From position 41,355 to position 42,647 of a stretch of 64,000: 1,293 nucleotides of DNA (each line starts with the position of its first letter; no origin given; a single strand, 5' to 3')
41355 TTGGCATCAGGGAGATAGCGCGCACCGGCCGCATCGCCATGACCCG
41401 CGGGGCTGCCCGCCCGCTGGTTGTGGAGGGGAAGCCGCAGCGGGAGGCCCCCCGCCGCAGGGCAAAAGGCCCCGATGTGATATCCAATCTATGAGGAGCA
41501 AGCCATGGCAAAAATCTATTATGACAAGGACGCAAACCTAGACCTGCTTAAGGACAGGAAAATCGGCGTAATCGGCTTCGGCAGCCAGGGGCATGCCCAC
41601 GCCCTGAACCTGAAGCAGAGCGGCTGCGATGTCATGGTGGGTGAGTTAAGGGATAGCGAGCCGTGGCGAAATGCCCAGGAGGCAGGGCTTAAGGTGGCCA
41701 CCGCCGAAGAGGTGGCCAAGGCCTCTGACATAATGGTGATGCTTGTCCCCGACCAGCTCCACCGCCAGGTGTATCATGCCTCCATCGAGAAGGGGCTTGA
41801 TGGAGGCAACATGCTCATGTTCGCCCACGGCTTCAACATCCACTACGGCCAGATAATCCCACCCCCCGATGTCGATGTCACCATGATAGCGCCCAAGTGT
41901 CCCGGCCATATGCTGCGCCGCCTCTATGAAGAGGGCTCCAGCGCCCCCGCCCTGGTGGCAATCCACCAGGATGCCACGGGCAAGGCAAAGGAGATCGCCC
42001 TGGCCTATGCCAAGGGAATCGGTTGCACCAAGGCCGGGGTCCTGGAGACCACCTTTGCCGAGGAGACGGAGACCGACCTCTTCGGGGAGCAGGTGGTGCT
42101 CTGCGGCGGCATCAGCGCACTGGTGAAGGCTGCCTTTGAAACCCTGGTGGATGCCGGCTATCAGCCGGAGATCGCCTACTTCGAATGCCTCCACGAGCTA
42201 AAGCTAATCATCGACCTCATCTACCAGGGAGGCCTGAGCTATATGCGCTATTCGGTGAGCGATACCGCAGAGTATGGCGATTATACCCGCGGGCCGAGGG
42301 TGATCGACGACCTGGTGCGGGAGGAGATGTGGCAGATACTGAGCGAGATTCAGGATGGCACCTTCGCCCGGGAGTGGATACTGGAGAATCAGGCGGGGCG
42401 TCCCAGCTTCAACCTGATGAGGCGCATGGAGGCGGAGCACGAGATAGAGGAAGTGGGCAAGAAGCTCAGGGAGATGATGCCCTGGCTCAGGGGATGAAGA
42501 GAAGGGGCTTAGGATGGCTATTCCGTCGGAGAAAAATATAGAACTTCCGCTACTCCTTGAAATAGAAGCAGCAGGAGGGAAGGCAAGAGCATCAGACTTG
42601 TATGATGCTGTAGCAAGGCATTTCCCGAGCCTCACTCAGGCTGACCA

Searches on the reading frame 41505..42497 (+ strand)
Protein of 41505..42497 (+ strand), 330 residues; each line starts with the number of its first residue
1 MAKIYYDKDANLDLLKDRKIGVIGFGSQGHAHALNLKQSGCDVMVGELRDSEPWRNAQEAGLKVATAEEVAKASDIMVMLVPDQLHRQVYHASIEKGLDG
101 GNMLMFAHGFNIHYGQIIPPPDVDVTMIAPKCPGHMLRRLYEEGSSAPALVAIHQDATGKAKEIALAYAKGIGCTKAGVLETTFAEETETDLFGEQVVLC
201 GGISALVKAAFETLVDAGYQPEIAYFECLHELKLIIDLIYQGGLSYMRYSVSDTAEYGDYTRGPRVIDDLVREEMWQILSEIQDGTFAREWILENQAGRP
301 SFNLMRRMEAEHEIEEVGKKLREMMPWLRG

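Call 28: list_cluster_members(proteins=[P0001, P0002, P0006, P0004, window:41505-42497:+])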
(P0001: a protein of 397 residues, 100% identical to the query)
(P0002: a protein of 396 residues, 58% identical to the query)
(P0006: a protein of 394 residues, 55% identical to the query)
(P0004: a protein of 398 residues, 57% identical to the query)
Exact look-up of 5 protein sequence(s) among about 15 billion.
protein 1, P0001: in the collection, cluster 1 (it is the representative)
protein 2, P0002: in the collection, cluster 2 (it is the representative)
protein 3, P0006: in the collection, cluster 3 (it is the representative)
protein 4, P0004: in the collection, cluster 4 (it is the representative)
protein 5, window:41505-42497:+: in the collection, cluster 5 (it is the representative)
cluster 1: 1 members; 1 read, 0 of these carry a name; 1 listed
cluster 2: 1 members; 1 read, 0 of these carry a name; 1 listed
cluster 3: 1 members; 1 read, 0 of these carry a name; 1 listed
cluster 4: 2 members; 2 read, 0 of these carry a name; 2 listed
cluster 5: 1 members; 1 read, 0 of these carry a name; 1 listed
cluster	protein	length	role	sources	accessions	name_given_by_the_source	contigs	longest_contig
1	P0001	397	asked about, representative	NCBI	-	-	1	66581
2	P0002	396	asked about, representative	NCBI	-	-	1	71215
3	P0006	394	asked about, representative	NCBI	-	-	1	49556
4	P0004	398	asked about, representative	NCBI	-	-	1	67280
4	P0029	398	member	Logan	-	-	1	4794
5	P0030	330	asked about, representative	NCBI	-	-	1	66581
